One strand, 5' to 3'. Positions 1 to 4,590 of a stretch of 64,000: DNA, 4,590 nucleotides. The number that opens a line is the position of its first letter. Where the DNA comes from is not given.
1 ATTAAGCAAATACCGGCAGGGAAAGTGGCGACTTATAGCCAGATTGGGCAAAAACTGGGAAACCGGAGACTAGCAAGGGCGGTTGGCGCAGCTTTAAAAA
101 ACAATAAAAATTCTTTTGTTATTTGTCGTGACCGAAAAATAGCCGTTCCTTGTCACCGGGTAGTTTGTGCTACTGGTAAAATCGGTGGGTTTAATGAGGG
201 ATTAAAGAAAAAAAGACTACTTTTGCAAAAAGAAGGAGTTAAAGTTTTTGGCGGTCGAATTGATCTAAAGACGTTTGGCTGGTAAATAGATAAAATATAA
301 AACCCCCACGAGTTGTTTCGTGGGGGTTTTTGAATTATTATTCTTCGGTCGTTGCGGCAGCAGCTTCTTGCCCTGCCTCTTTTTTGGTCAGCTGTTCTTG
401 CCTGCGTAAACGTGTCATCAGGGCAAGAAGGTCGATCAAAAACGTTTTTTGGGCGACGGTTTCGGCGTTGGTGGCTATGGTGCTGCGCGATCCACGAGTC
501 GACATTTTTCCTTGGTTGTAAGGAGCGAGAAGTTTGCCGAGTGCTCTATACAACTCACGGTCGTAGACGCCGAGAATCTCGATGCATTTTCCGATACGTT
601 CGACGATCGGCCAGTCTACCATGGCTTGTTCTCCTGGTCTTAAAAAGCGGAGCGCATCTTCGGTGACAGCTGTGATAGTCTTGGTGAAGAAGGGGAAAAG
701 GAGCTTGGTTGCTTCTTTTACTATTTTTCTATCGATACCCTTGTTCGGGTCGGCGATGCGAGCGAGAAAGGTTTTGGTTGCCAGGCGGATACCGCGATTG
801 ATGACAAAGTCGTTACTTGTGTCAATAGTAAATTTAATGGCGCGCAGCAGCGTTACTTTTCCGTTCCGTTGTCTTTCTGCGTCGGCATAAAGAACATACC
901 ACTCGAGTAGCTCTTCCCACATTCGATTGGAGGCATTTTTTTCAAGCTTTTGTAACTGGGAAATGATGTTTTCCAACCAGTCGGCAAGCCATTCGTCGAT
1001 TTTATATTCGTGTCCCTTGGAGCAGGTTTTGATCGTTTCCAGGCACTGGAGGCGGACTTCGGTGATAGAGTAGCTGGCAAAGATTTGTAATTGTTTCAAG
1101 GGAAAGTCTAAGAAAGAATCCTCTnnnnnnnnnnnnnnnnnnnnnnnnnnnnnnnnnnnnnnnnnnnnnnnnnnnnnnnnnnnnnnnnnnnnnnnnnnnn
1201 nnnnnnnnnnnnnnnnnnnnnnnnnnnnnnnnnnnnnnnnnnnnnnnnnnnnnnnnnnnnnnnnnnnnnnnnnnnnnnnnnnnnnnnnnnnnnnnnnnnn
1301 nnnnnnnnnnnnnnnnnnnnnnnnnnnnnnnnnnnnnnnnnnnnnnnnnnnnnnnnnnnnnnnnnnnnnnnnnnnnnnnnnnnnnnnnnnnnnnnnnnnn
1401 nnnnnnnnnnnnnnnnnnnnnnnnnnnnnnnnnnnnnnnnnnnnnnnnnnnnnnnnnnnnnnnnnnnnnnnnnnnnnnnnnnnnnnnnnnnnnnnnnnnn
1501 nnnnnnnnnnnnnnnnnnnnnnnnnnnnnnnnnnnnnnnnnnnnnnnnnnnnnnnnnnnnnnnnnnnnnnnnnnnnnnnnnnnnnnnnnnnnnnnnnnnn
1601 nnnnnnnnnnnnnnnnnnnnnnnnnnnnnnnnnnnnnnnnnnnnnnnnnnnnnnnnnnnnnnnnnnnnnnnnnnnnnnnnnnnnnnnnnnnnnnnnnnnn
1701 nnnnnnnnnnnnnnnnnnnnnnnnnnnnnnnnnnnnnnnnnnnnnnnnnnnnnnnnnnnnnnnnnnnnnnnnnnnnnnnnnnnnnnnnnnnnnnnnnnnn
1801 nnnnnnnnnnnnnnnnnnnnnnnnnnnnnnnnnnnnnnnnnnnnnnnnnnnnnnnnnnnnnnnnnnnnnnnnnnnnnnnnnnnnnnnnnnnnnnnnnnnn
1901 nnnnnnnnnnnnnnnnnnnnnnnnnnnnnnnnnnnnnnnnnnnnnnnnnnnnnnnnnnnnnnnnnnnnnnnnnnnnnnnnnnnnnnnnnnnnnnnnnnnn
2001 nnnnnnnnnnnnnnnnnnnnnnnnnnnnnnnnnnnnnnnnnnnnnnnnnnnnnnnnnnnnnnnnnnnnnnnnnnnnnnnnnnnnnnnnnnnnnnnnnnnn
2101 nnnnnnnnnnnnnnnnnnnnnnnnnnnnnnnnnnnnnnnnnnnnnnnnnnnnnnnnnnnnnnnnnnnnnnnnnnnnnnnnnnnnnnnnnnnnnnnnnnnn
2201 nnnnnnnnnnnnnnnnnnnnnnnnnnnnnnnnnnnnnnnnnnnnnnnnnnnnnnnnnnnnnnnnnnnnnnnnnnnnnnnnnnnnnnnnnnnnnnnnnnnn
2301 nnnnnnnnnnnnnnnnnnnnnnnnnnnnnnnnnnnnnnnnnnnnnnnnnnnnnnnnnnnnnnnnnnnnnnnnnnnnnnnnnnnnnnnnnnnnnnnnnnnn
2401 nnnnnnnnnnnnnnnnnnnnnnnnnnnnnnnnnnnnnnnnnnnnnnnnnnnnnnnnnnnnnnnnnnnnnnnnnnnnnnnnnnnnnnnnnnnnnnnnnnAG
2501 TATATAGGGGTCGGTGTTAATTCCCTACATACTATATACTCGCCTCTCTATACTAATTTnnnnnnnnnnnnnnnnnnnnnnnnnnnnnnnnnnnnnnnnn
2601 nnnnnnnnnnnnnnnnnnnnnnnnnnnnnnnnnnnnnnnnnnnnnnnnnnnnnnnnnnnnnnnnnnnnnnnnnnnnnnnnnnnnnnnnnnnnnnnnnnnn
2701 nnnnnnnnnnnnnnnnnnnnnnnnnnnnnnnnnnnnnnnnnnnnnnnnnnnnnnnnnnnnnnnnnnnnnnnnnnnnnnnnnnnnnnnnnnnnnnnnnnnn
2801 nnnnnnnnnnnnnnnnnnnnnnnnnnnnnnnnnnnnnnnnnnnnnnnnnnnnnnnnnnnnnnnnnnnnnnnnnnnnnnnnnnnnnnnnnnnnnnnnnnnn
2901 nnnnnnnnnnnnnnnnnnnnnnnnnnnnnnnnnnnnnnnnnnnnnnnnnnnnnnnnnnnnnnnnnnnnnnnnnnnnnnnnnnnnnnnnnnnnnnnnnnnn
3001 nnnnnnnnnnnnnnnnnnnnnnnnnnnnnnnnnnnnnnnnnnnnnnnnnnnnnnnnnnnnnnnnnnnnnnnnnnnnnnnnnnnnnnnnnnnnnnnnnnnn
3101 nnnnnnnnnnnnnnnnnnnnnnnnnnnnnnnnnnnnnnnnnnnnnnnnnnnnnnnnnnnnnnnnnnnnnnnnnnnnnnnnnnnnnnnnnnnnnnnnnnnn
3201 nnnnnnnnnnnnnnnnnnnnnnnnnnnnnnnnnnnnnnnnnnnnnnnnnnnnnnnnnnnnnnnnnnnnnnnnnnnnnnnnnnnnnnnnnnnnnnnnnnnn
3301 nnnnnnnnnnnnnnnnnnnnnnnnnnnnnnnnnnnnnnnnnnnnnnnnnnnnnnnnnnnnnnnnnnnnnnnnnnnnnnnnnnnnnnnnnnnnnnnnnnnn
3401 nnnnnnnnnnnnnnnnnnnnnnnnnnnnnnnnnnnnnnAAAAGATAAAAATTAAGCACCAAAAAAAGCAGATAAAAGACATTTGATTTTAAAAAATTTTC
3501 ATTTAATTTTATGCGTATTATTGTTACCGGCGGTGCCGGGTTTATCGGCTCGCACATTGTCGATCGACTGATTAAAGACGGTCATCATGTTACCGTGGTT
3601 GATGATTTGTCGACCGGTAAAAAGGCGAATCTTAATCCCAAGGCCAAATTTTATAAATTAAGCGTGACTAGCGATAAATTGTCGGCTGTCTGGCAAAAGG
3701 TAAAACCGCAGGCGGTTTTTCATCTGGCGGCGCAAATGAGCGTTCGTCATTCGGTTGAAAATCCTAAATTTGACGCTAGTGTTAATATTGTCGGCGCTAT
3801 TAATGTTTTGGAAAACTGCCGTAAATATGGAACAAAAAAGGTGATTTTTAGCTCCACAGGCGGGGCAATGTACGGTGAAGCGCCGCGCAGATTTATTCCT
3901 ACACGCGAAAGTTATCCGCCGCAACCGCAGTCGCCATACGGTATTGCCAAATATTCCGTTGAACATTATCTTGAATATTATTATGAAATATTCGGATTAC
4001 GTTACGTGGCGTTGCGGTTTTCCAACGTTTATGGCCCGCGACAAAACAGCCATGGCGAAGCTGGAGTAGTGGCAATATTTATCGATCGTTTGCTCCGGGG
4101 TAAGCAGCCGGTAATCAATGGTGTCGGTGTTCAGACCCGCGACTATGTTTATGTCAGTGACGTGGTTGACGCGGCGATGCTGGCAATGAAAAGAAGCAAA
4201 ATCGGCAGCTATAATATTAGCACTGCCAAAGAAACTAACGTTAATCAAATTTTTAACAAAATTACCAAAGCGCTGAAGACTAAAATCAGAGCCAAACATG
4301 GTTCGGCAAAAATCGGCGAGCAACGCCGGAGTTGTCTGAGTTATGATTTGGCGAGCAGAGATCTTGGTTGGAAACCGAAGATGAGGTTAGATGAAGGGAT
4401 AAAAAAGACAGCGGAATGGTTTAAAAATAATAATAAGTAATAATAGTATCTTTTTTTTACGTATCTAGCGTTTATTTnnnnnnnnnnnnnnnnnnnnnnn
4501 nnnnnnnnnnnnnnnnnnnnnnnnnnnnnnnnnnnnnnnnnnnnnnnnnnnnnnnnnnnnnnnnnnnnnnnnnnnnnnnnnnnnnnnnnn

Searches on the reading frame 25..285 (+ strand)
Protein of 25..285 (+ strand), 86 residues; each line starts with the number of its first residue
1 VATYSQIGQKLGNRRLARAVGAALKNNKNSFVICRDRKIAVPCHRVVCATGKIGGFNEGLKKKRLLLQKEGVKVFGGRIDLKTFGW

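Call 6: search_protein_families(library=pfam, proteins=[window:25-285:+], max_evalue=0.01)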
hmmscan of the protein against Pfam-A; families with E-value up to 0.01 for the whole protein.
window:25-285:+ (86 aa): 1 family
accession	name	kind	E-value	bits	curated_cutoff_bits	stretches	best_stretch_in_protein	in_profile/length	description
PF01035.26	DNA_binding_1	-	1.7e-19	69.9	27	1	2-72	19-81/81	6-O-methylguanine DNA methyltransferase, DNA binding domain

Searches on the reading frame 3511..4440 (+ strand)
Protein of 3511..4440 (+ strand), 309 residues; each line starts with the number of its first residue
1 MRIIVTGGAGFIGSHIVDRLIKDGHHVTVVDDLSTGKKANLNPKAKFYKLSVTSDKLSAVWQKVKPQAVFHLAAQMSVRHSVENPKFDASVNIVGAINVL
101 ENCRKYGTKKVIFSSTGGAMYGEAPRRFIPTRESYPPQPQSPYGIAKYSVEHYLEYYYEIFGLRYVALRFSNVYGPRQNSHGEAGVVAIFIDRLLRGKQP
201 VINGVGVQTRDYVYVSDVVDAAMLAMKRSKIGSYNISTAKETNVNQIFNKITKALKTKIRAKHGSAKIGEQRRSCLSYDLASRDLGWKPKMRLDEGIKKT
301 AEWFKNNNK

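Call 6: search_protein_families(library=pfam, proteins=[window:3511-4440:+], max_evalue=0.01)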
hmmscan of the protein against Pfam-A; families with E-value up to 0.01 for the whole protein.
window:3511-4440:+ (309 aa): 8 families
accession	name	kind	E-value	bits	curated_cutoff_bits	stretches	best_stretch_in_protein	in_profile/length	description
PF01370.27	Epimerase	-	3.5e-61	207.1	20.9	1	3-236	1-239/240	NAD dependent epimerase/dehydratase family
PF16363.11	GDP_Man_Dehyd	-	9.1e-58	196.7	27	1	4-300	1-332/332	GDP-mannose 4,6 dehydratase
PF01073.25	3Beta_HSD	-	7.4e-21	74.8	22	1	4-228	1-231/280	3-beta hydroxysteroid dehydrogenase/isomerase family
PF04321.23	RmlD_sub_bind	-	1.5e-15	57.5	27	1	1-257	1-233/287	RmlD substrate binding domain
PF02719.21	Polysacc_synt_2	-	9.4e-14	51.7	20.2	1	3-120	1-132/293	Polysaccharide biosynthesis protein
PF07993.18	NAD_binding_4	-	2.7e-10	40.3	20.1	1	59-181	84-210/258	Male sterility protein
PF13460.12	NAD_binding_10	-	5.7e-10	39.8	27.2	1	7-173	1-146/184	NAD(P)H-binding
PF00106.31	adh_short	-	0.0013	18.6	26.6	1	3-53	3-59/195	short chain dehydrogenase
